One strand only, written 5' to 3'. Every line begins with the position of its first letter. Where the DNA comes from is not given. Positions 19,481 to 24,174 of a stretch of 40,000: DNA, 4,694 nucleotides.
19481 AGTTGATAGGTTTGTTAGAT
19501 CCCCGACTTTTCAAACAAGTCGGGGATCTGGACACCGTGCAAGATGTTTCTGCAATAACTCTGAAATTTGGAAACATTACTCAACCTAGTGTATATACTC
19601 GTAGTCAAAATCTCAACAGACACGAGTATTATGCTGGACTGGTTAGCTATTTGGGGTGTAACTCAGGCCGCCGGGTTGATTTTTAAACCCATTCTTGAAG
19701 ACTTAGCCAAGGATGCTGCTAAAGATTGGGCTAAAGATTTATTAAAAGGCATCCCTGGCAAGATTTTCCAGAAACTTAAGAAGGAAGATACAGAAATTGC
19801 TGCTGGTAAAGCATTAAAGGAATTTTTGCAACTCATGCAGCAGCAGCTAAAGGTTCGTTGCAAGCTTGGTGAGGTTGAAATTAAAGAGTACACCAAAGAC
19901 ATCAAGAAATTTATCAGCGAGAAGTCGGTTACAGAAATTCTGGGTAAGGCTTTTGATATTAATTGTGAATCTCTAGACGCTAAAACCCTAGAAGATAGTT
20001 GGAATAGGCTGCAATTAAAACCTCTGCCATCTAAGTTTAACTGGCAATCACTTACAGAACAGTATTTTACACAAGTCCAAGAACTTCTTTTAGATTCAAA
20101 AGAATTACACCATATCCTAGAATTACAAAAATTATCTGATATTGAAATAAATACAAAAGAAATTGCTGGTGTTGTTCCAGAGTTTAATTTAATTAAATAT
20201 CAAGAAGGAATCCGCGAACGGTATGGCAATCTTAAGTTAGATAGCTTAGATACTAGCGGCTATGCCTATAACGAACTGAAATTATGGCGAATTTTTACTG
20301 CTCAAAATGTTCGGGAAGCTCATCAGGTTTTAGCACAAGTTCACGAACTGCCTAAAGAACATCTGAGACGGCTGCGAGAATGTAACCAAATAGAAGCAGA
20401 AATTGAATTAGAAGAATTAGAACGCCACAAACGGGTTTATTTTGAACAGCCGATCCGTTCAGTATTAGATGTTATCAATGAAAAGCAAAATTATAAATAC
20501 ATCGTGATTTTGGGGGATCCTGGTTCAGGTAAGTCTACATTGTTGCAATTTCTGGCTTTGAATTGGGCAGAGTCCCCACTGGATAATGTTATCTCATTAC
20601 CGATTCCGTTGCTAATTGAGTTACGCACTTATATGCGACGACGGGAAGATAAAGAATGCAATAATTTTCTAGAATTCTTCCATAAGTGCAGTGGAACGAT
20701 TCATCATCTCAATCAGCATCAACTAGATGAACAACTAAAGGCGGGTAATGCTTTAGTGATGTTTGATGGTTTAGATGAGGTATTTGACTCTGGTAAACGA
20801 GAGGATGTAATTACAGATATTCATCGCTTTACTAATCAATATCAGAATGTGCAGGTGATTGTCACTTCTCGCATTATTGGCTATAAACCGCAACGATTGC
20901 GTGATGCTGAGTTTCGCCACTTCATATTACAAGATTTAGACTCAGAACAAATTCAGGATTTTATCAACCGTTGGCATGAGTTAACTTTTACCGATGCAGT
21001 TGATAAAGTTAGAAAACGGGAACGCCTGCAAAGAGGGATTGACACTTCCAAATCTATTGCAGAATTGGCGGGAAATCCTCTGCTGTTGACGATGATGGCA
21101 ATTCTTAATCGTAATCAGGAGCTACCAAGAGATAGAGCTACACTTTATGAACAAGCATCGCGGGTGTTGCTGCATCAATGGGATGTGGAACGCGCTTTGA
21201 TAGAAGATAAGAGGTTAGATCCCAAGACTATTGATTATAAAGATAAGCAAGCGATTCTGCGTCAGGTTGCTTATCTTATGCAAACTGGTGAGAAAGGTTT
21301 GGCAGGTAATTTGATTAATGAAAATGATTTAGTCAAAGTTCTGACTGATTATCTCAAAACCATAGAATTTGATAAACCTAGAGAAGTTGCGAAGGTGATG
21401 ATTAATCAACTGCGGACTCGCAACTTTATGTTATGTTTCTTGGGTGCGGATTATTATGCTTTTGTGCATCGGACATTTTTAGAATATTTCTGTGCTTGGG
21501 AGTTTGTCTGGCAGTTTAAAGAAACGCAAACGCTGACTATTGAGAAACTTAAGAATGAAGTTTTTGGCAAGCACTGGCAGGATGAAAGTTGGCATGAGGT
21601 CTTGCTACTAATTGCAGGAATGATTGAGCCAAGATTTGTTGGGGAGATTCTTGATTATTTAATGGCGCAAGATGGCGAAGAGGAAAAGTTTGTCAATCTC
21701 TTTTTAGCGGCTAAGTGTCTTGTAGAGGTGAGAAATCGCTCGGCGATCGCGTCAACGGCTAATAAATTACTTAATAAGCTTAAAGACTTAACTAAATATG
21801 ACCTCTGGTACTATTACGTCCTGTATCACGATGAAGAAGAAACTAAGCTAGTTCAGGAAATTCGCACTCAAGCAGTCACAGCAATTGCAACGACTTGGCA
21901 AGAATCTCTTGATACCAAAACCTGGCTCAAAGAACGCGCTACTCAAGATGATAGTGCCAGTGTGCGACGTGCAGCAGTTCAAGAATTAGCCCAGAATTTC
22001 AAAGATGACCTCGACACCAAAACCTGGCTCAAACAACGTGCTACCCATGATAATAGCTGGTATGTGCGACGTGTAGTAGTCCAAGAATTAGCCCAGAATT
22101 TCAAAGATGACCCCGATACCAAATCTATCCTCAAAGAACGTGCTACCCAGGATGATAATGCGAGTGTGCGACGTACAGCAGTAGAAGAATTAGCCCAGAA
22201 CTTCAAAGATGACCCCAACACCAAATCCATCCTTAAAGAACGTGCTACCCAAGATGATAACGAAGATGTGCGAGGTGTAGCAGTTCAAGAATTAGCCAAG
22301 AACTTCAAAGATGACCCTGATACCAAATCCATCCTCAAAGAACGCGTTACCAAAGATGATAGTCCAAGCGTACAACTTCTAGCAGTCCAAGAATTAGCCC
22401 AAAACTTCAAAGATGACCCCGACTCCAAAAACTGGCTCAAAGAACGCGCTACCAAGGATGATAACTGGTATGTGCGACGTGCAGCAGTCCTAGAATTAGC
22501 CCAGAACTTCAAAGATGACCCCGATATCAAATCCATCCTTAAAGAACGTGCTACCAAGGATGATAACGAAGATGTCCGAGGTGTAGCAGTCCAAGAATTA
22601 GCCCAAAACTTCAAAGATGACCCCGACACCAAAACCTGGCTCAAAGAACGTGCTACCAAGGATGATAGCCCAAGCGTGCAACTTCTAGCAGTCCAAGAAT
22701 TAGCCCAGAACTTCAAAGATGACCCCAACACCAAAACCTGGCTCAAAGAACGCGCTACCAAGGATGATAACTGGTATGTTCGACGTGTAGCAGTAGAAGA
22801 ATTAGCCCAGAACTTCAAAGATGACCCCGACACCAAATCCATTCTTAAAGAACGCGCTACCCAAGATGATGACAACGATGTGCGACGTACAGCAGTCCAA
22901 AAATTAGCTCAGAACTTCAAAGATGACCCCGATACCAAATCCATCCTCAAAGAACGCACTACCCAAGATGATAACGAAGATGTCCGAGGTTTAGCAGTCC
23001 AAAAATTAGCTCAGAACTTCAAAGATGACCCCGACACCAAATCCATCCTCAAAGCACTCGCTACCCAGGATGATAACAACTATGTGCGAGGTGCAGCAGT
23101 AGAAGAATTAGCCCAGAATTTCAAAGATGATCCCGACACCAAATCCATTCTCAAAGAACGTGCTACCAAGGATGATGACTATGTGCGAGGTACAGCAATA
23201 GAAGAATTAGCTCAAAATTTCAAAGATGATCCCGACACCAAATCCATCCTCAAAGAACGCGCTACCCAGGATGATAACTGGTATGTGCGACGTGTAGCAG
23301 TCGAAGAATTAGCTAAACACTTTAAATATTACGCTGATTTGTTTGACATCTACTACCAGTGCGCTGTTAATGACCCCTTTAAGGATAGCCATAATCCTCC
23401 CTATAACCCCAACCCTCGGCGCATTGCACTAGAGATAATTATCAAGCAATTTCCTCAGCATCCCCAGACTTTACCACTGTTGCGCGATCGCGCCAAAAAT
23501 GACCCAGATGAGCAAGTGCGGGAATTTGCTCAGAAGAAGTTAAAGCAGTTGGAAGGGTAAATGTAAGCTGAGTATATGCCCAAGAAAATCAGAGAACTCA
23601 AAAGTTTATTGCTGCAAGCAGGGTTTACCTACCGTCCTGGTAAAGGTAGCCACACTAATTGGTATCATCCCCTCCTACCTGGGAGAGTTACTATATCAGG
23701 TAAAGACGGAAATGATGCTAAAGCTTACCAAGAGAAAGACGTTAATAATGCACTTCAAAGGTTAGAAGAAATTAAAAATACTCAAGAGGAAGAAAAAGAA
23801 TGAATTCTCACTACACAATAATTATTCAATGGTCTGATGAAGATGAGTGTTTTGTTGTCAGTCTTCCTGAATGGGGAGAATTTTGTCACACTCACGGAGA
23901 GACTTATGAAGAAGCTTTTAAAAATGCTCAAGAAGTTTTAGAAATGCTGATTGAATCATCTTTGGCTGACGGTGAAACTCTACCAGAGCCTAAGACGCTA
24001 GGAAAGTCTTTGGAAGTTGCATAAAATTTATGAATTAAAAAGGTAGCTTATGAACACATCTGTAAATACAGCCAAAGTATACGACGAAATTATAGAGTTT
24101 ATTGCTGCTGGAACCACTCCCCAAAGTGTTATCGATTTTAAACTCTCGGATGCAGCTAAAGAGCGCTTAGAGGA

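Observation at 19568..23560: NLR-like NACHT-HEAT STAND NTPase with an unassigned ~290-aa N-terminal module: candidate novel defence or cell-death sensor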

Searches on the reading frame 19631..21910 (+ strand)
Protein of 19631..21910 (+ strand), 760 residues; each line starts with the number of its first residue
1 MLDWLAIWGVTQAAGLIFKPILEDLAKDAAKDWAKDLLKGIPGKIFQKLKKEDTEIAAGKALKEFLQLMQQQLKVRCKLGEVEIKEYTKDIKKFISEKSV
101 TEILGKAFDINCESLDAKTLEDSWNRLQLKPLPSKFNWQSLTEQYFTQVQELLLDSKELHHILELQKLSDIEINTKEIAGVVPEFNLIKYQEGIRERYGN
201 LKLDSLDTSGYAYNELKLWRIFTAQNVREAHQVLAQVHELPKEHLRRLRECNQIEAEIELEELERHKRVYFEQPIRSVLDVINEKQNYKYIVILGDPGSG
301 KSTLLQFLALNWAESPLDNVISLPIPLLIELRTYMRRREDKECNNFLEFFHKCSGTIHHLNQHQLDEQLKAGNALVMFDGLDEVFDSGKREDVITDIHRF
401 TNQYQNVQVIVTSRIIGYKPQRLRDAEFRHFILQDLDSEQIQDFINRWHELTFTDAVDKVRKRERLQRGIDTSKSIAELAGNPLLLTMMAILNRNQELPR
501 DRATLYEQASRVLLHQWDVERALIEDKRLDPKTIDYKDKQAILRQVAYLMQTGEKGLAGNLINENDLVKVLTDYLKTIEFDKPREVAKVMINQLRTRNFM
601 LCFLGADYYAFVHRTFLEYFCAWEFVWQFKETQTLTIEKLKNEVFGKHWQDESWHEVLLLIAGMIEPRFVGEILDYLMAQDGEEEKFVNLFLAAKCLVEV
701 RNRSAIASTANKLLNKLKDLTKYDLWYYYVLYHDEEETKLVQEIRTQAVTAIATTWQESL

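Call 43: find_homologous_proteins(query=window:19631-21910:+, max_evalue=1e-10)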
Query window:19631-21910:+ (760 aa): 2889 proteins with E <= 1e-10 among 8000 candidates; the best 120 are listed.
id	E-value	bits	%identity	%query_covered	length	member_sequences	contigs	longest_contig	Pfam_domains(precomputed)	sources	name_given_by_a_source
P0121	0.0e+0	1595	93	100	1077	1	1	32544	PF22734.2,PF02985.29,PF09012.18,PF05729.19,PF13646.13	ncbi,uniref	ncbi:MAG: HEAT repeat domain-containing protein, partial [Nostoc sp.]|uniref:HEAT repeat domain-cont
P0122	0.0e+0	1592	93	100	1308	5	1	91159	PF22734.2,PF02985.29,PF27756.1,PF24883.3,PF09012.18,PF05729.19,PF13646.13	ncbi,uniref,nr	ncbi:NACHT domain-containing protein [Komarekiella sp. 'clone 1']|uniref:NACHT domain-containing pro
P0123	0.0e+0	1589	92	100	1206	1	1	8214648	PF22734.2,PF02985.29,PF24883.3,PF05729.19,PF13646.13,PF20720.4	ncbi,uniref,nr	ncbi:HEAT repeat domain-containing protein [Nostoc sp. 'Peltigera membranacea cyanobiont' N6]|uniref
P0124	0.0e+0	1589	92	100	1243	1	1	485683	PF22734.2,PF02985.29,PF25577.2,PF24883.3,PF09012.18,PF05729.19,PF13646.13,PF20720.4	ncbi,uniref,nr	ncbi:HEAT repeat domain-containing protein [Nostoc sp. FACHB-133]|uniref:HEAT repeat domain-containi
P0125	0.0e+0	1588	92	100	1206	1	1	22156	PF22734.2,PF02985.29,PF05729.19,PF13646.13,PF20720.4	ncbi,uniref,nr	ncbi:MAG: HEAT repeat domain-containing protein [Nostoc sp. NOS(2021)]|uniref:HEAT repeat domain-con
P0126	0.0e+0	1587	92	100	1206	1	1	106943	PF22734.2,PF02985.29,PF25577.2,PF24883.3,PF09012.18,PF05729.19,PF13646.13,PF20720.4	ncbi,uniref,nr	ncbi:HEAT repeat domain-containing protein [Nostoc sp. LEGE 12447]|uniref:HEAT repeat domain-contain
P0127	0.0e+0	1586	92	100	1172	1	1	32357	PF22734.2,PF02985.29,PF24883.3,PF05729.19,PF13646.13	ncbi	ncbi:HEAT repeat domain-containing protein [Nostoc sp.]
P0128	0.0e+0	1585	93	100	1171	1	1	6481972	PF22734.2,PF02985.29,PF24883.3,PF05729.19,PF13646.13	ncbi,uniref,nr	ncbi:HEAT repeat domain-containing protein [Nostoc sphaeroides]|uniref:NACHT domain-containing prote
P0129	0.0e+0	1584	92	100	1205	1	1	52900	PF22734.2,PF02985.29,PF24883.3,PF05729.19,PF13646.13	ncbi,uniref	ncbi:MAG: HEAT repeat domain-containing protein [Nostoc sp.]|uniref:HEAT repeat domain-containing pr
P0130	0.0e+0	1584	92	100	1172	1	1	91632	PF22734.2,PF02985.29,PF24883.3,PF05729.19,PF13646.13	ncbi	ncbi:HEAT repeat domain-containing protein [Nostoc sp.]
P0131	0.0e+0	1584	92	100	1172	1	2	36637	PF22734.2,PF02985.29,PF05729.19,PF13646.13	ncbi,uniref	ncbi:MAG: HEAT repeat domain-containing protein [Nostoc sp.]|uniref:HEAT repeat domain-containing pr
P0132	0.0e+0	1583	92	100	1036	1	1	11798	PF22734.2,PF02985.29,PF24883.3,PF05729.19,PF13646.13,PF20720.4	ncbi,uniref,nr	ncbi:HEAT repeat domain-containing protein [Nostoc sp. LEGE 12450]|uniref:HEAT repeat domain-contain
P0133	0.0e+0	1583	91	100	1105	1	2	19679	PF22734.2,PF02985.29,PF24883.3,PF05729.19,PF13646.13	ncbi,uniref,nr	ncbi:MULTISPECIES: NACHT domain-containing protein [unclassified Nostoc]|uniref:NACHT domain-contain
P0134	0.0e+0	1581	92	100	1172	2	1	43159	PF22734.2,PF02985.29,PF27756.1,PF24883.3,PF05729.19,PF13646.13,PF20720.4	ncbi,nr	ncbi:NTPase [Nostoc calcicola FACHB-389]|nr:NTPase [Nostoc calcicola FACHB-389]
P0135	0.0e+0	1580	92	100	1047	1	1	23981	PF22734.2,PF02985.29,PF24883.3,PF05729.19,PF13646.13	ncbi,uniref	ncbi:MAG: HEAT repeat domain-containing protein [Nostoc sp.]|uniref:NACHT domain-containing protein 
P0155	0.0e+0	1566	91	100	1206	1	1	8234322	PF22734.2,PF02985.29,PF25577.2,PF24883.3,PF05729.19,PF13646.13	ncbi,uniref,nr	ncbi:HEAT repeat domain-containing protein [Nostoc punctiforme]|uniref:Putative signal transduction 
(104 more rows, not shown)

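Call 48: list_cluster_members(proteins=[P0155, P0122])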
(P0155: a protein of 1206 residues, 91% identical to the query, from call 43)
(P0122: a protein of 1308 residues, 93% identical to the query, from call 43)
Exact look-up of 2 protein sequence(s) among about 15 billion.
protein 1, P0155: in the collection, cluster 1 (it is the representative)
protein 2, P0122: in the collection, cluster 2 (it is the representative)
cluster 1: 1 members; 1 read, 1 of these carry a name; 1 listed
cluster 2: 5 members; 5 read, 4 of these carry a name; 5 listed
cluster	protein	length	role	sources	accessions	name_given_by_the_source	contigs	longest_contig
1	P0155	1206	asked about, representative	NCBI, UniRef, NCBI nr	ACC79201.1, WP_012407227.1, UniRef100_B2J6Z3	HEAT repeat domain-containing protein [Nostoc punctiforme] | Putative signal transduction protein with Nacht domain protein n=1 Tax=Nostoc punctiforme ...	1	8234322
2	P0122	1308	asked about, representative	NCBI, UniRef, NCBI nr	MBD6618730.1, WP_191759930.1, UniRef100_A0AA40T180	NACHT domain-containing protein [Komarekiella sp. 'clone 1'] | NACHT domain-containing protein n=1 Tax=Komarekiella delphini-convector SJRDD-AB1 ... | HEAT repeat domain-containing protein [Komarekiella delphini-convector]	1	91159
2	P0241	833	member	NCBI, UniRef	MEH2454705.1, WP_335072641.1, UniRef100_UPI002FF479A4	NACHT domain-containing protein [Nostoc sp.] | NACHT domain-containing protein n=1 Tax=Nostoc sp. TaxID=1180 RepID=UPI002FF479A4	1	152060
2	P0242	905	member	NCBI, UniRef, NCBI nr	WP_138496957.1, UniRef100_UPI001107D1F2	NACHT domain-containing protein [Nostoc sp. PA-18-2419] | NACHT domain-containing protein n=1 Tax=Nostoc sp. PA-18-2419 TaxID=2575443 ... | NACHT domain-containing NTPase [Nostoc sp. PA-18-2419]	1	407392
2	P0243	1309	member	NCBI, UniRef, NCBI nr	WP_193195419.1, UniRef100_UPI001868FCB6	HEAT repeat domain-containing protein [Nostoc sp. MG11] | HEAT repeat domain-containing protein n=1 Tax=Nostoc sp. MG11 TaxID=2721166 ...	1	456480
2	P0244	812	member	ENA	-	-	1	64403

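Call 69: predict_structure(alignment_id=A3)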
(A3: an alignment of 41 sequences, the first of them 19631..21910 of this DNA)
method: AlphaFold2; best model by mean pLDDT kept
length: 760 residues; sequences in the alignment: 41
mean_pLDDT: 65.0   pTM: 0.42
mean pLDDT of the five models: 65.0, 63.4, 63.2, 61.4, 60.2
residues with pLDDT >= 90: 61; 70-90: 300; 50-70: 198; < 50: 201
segments of 3 or more residues with pLDDT < 50: 172-182, 202-214, 233-248, 253-255, 469-620
pLDDT, mean of each block of 10 residues (from residue 1): 63 67 70 66 62 76 89 87 87 86 82 84 90 90 89 70 60 43 65 76 37 55 80 48 48 51 63 85 87 77 86 80 85 88 85 61 82 91 80 90 92 72 83 74 70 71 56 33 31 32 38 35 35 34 31 26 33 34 34 31 29 42 55 67 60 65 70 84 69 80 77 80 55 63 69 61
secondary structure, 60 per line:
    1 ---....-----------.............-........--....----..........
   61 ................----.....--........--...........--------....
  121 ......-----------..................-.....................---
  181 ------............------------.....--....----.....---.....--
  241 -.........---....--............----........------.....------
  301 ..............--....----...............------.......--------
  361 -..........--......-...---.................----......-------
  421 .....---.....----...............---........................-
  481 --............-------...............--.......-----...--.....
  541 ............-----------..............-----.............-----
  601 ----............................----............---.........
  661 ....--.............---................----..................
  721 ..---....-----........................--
elements in order (helices of 4 or more, strands of 3 or more residues): H4-7 H19-31 H33-40 H43-46 H51-76 H81-85 H88-95 H98-108 H117-126 H138-155 H157-177 H187-198 H211-215 H218-221 E226-230 H234-238 H242-250 H254-257 H260-271 H278-283 E290-294 H301-314 H317-320 E325-330 H331-339 H346-352 H362-371 E374-379 H387-403 E408-413 H421-425 E429-433 H438-452 H456-479 H483-494 H502-516 H519-525 H536-552 H564-577 H583-595 H605-632 H637-648 H652-664 H667-679 H683-698 H703-722 H726-729 H735-758

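Call 71: fold_search(model_id=the predicted structure, library=pdb)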
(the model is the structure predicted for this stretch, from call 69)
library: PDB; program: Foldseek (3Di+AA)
matches with E <= 10: 1025; with E <= 0.001: 34
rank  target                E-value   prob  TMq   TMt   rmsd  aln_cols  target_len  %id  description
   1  4kxf_D                1.9e-07  1.00  0.24  0.21  26.0       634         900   14  Crystal structure of NLRC4 reveals its autoinhibition mechanism (released 2013-07-24)
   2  4kxf_N                3.3e-07  1.00  0.24  0.21  25.6       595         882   14  Crystal structure of NLRC4 reveals its autoinhibition mechanism (released 2013-07-24)
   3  4kxf_K                5.6e-07  1.00  0.23  0.20  26.9       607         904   14  Crystal structure of NLRC4 reveals its autoinhibition mechanism (released 2013-07-24)
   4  4kxf_F                8.7e-07  1.00  0.23  0.20  26.0       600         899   12  Crystal structure of NLRC4 reveals its autoinhibition mechanism (released 2013-07-24)
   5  5irm_C                9.1e-07  1.00  0.24  0.24  26.6       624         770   13  Crystal structure of rabbit NOD2 in an ADP-bound state (Crystal form2) (released 2016-06-29)
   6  4kxf_L                1.5e-06  1.00  0.24  0.21  25.4       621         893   14  Crystal structure of NLRC4 reveals its autoinhibition mechanism (released 2013-07-24)
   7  4kxf_H                1.8e-06  1.00  0.23  0.20  25.5       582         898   14  Crystal structure of NLRC4 reveals its autoinhibition mechanism (released 2013-07-24)
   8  5irl                  5.6e-06  1.00  0.23  0.24  21.9       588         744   14  Crystal structure of rabbit NOD2 SER mutant in an ADP-bound state (released 2016-06-29)
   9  5irm_A                1.1e-05  1.00  0.23  0.23  25.5       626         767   13  Crystal structure of rabbit NOD2 in an ADP-bound state (Crystal form2) (released 2016-06-29)
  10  5irn                  3.4e-05  1.00  0.23  0.23  21.9       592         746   14  Crystal structure of rabbit NOD2 in an ADP-bound state (Crystal form1) (released 2016-06-29)
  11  6b5b_B                4.5e-05  1.00  0.24  0.21  22.2       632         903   14  Cryo-EM structure of the NAIP5-NLRC4-flagellin inflammasome (released 2017-11-15)
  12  7zgu_A                5.8e-05  1.00  0.22  0.21  27.4       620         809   12  Human NLRP3-deltaPYD hexamer (released 2022-05-18)
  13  5aj2_A                9.1e-05  1.00  0.24  0.60  10.1       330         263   17  Cryo electron tomography of the Naip5-Nlrc4 inflammasome (released 2015-11-11)
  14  7pzc_A                9.1e-05  1.00  0.22  0.17  29.2       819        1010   12  Cryo-EM structure of the NLRP3 decamer bound to the inhibitor CRID3 (released 2022-01-26)
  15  8fvu_B                9.5e-05  1.00  0.24  0.20  20.2       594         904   14  Cryo-EM structure of human Needle/NAIP/NLRC4 (R288A) (released 2024-01-03)
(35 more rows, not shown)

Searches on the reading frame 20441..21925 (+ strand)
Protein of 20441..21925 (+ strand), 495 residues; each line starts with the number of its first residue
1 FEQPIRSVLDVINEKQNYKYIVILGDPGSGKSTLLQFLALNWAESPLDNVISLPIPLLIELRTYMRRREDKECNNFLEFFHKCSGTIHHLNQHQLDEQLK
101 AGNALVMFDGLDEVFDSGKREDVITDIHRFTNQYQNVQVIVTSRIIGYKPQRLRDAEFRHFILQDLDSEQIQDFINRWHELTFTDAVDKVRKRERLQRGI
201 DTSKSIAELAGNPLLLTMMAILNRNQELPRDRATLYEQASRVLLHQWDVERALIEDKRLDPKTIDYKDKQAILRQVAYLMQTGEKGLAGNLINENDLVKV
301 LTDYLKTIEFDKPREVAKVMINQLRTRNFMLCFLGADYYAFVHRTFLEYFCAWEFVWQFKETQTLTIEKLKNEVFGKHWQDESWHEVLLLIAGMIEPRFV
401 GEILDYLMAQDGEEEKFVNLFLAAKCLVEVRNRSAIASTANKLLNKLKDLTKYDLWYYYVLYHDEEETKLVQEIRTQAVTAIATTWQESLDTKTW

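Call 40: search_solved_structures(query=window:20441-21925:+, max_evalue=0.01)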
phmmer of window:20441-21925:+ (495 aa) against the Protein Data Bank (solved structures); distinct sequences matched with E-value up to 0.01: 0.

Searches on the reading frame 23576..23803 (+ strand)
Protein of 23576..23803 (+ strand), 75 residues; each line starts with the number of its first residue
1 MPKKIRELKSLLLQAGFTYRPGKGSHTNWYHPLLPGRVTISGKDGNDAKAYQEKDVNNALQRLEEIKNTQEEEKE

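Call 9: search_protein_families(library=pfam, proteins=[window:23576-23803:+], max_evalue=0.01)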
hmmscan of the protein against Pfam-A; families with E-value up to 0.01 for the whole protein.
window:23576-23803:+ (75 aa): 1 family
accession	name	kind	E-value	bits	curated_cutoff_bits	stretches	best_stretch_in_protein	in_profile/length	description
PF07927.17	HicA_toxin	-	4e-10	40.1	27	1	6-56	2-52/58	HicA toxin of bacterial toxin-antitoxin,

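Call 41: search_protein_families(library=ncbifam, proteins=[window:23576-23803:+], max_evalue=0.01)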
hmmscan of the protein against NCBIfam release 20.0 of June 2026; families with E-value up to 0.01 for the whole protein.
window:23576-23803:+ (75 aa): 0 families

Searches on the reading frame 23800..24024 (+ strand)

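Call 9: search_protein_families(library=pfam, proteins=[window:23800-24024:+], max_evalue=0.01)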
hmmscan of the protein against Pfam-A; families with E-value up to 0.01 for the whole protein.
window:23800-24024:+ (74 aa): 1 family
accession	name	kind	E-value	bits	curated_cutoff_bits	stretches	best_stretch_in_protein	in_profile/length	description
PF15919.11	HicB_lk_antitox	-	1.4e-10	41.8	27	1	5-69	1-63/123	HicB_like antitoxin of bacterial toxin-antitoxin system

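Call 41: search_protein_families(library=ncbifam, proteins=[window:23800-24024:+], max_evalue=0.01)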
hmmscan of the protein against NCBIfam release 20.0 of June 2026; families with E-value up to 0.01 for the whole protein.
window:23800-24024:+ (74 aa): 0 families
